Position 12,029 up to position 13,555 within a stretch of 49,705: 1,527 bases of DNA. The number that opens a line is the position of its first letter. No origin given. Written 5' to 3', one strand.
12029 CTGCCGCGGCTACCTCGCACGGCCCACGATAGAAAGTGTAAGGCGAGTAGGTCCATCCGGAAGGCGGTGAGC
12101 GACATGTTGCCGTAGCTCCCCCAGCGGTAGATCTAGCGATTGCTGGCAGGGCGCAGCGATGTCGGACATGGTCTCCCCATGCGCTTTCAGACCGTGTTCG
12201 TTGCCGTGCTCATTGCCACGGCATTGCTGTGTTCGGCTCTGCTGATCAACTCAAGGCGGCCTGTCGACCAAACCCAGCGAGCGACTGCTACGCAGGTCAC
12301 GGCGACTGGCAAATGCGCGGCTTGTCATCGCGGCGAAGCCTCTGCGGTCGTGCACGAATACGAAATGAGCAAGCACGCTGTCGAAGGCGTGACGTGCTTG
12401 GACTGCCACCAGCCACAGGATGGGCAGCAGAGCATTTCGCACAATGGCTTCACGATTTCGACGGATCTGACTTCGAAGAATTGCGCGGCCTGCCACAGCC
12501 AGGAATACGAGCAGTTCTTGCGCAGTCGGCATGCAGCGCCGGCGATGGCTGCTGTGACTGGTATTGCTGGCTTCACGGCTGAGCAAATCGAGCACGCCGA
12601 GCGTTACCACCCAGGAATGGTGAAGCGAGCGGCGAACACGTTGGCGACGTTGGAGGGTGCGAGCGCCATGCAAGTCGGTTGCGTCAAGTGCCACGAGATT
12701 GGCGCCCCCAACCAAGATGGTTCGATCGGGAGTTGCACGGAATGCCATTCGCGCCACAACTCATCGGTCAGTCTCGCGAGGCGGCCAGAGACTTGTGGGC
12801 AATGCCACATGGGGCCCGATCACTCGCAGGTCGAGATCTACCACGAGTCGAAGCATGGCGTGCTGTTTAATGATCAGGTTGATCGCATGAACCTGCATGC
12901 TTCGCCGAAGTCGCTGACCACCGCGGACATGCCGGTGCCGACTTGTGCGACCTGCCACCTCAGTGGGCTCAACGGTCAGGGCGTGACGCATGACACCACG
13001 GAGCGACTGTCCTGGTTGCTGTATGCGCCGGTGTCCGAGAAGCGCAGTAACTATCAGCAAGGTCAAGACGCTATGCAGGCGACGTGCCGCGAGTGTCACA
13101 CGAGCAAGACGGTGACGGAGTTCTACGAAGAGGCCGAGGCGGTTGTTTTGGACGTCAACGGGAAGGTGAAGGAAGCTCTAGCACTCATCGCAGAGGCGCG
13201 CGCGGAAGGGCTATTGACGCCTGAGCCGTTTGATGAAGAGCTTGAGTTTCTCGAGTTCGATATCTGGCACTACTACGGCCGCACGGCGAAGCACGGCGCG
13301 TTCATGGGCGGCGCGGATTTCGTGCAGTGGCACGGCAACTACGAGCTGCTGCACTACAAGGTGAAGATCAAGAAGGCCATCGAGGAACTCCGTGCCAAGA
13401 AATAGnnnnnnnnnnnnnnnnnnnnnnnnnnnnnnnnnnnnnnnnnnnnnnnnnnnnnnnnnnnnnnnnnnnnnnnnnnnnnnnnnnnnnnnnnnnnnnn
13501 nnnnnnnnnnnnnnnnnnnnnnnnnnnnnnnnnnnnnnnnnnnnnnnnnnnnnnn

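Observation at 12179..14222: HAO-like octahaem cytochrome c coupled to an unrecognised internally duplicated 8-TM His-rich membrane protein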

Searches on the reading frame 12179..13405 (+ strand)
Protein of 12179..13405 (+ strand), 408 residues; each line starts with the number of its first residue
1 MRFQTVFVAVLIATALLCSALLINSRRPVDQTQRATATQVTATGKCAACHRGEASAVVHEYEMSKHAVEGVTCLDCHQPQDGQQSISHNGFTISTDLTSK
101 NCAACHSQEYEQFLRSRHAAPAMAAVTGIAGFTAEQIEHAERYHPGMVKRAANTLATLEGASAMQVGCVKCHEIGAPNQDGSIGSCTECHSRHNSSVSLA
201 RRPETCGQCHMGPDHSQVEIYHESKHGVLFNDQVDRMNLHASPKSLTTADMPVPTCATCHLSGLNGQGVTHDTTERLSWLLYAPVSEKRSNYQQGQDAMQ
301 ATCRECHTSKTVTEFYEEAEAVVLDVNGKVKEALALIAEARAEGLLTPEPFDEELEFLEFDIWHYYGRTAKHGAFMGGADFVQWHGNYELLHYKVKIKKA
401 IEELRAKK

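Call 3: search_protein_families(library=pfam, proteins=[window:12179-13405:+], max_evalue=1)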
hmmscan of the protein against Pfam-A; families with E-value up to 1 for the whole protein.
window:12179-13405:+ (408 aa): 12 families
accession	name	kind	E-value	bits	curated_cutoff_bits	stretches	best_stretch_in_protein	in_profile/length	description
PF13447.11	Multi-haem_cyto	-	1.2e-26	94.1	21.9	1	71-347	3-262/269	Seven times multi-haem cytochrome CxxCH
PF22113.1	Mtrc-MtrF_II-IV_dom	-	2.3e-09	37.5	30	3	184-313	7-135/176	Outer membrane cytochrome MtrC/MtrF-like, domains II/IV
PF14522.11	Cytochrome_C7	-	2.4e-09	37.3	24.8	1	63-172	5-66/67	Cytochrome c7 and related cytochrome c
PF13435.11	Cytochrome_C554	-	2.6e-08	35.1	20.8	3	205-270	1-65/84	Cytochrome c554 and c-prime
PF03264.19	Cytochrom_NNT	-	2.5e-07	31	24.1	2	39-87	31-82/174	NapC/NirT cytochrome c family, N-terminal region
PF02335.20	Cytochrom_C552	-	2.1e-06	27.5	24.1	1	61-117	235-292/438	Cytochrome c552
PF09699.15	Paired_CXXCH_1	-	3.3e-06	27.1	20.6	2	184-211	7-37/41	Doubled CXXCH motif (Paired_CXXCH_1)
PF14537.11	Cytochrom_c3_2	-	5.6e-05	24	25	1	45-109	8-67/79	Cytochrome c3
PF14376.11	Haem_bd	-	0.00083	19.8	27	1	283-333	22-72/133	Haem-binding domain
PF02085.21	Cytochrom_CIII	-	0.0018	19.1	22.9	2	154-210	19-82/101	Class III cytochrome C family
PF02167.20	Cytochrom_C1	-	0.16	12.1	22.8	0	290-344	58-112/219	Cytochrome C1 family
PF13442.11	Cytochrome_CBB3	-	0.3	11.9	27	1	291-310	2-21/68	Cytochrome C oxidase, cbb3-type, subunit III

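Call 4: search_protein_families(library=ncbifam, proteins=[window:12179-13405:+], max_evalue=1)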
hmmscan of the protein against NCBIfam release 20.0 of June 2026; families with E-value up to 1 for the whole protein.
window:12179-13405:+ (408 aa): 10 families
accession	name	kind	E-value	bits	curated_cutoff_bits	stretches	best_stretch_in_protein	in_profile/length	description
NF052343.1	hydrazine_HDH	equivalog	2.2e-20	72.5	900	1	44-378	117-410/564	hydrazine dehydrogenase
TIGR03508.1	decahem_SO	subfamily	5.7e-09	35.8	192.2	2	34-118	61-136/258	DmsE family decaheme c-type cytochrome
TIGR03153.1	cytochr_NrfH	equivalog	2.6e-06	27.5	134.2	2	36-81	21-63/138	cytochrome c nitrite reductase small subunit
TIGR03152.1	cyto_c552_HCOOH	exception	3.2e-06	26.2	692.5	2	62-113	236-290/441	ammonia-forming nitrite reductase cytochrome c552 subunit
NF041028.1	decahem_GSU2203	exception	4.4e-06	26.1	325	2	98-261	35-208/317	GSU2203 family decaheme c-type cytochrome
NF008339.0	PRK11125.1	equivalog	9.2e-05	21.3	595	1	61-115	277-334/487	ammonia-forming cytochrome c nitrite reductase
NF040886.1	cyt_C_like_Sec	equivalog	0.00035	19.3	250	1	99-172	45-111/423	multiheme c-type cytochrome (seleno)protein ExtKL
TIGR01226.1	phe_am_lyase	equivalog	0.066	11.5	519.15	1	112-166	255-308/680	phenylalanine ammonia-lyase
NF003129.0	PRK04046.1-5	equivalog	0.15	11.7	385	0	342-377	159-196/228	translation initiation factor IF-6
NF040971.1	cytc_ExtS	equivalog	0.34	10.1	100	1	9-55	6-51/262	selenite/tellurite reduction operon c-type cytochrome lipoprotein ExtS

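Call 5: search_solved_structures(query=window:12179-13405:+, max_evalue=1, show_alignments=2)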
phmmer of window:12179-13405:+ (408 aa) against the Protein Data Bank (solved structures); distinct sequences matched with E-value up to 1: 37.
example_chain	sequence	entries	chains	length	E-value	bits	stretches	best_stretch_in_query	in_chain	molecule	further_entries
4qo5_A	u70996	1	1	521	1.9e-30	109.2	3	169-265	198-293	Hypothetical multiheme protein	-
1fgj_A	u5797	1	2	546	7.6e-24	87.5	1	65-349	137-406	HYDROXYLAMINE OXIDOREDUCTASE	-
4fas_A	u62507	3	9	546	1.1e-22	83.7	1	65-349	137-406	Hydroxylamine oxidoreductase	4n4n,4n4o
6m0p_A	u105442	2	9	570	1.2e-22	83.6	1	65-349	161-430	Aerobic hydroxylamine oxidoreductase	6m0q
4n4j_A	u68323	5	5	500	1.9e-17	66.4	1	161-351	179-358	hydroxylamine oxidoreductase | Similar to hydroxylamine oxidoreductase hao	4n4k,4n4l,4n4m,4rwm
6t5e_A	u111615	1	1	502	3.2e-17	65.7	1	166-351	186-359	Hydroxylamine oxidoreductase-like protein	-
6h5l_A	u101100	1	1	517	1.5e-16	63.5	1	68-274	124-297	Similar to hydroxylamine oxidoreductase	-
6hif_G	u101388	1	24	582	3e-16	62.5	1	166-365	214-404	Hydrazine dehydrogenase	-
6v0a_A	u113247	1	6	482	3.3e-05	26.1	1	63-115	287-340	Nitrite reductase (cytochrome; ammonia-forming)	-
8bcx_A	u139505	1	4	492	0.00021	23.5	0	64-178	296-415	Nitrite reductase (cytochrome; ammonia-forming)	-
2j7a_A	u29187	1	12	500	0.0066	18.6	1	64-117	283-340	CYTOCHROME C NITRITE REDUCTASE NRFA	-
3ubr_A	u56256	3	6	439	0.0069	18.5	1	60-112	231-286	Cytochrome c-552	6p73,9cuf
2vr0_A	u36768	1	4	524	0.0069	18.5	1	64-117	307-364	CYTOCHROME C NITRITE REDUCTASE, CATALYTIC SUBUNIT NFRA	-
1fs7_A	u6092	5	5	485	0.0089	18.1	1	61-114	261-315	CYTOCHROME C NITRITE REDUCTASE | Cytochrome c-552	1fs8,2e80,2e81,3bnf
3bng_A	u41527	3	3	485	0.01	17.9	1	61-114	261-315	Cytochrome c-552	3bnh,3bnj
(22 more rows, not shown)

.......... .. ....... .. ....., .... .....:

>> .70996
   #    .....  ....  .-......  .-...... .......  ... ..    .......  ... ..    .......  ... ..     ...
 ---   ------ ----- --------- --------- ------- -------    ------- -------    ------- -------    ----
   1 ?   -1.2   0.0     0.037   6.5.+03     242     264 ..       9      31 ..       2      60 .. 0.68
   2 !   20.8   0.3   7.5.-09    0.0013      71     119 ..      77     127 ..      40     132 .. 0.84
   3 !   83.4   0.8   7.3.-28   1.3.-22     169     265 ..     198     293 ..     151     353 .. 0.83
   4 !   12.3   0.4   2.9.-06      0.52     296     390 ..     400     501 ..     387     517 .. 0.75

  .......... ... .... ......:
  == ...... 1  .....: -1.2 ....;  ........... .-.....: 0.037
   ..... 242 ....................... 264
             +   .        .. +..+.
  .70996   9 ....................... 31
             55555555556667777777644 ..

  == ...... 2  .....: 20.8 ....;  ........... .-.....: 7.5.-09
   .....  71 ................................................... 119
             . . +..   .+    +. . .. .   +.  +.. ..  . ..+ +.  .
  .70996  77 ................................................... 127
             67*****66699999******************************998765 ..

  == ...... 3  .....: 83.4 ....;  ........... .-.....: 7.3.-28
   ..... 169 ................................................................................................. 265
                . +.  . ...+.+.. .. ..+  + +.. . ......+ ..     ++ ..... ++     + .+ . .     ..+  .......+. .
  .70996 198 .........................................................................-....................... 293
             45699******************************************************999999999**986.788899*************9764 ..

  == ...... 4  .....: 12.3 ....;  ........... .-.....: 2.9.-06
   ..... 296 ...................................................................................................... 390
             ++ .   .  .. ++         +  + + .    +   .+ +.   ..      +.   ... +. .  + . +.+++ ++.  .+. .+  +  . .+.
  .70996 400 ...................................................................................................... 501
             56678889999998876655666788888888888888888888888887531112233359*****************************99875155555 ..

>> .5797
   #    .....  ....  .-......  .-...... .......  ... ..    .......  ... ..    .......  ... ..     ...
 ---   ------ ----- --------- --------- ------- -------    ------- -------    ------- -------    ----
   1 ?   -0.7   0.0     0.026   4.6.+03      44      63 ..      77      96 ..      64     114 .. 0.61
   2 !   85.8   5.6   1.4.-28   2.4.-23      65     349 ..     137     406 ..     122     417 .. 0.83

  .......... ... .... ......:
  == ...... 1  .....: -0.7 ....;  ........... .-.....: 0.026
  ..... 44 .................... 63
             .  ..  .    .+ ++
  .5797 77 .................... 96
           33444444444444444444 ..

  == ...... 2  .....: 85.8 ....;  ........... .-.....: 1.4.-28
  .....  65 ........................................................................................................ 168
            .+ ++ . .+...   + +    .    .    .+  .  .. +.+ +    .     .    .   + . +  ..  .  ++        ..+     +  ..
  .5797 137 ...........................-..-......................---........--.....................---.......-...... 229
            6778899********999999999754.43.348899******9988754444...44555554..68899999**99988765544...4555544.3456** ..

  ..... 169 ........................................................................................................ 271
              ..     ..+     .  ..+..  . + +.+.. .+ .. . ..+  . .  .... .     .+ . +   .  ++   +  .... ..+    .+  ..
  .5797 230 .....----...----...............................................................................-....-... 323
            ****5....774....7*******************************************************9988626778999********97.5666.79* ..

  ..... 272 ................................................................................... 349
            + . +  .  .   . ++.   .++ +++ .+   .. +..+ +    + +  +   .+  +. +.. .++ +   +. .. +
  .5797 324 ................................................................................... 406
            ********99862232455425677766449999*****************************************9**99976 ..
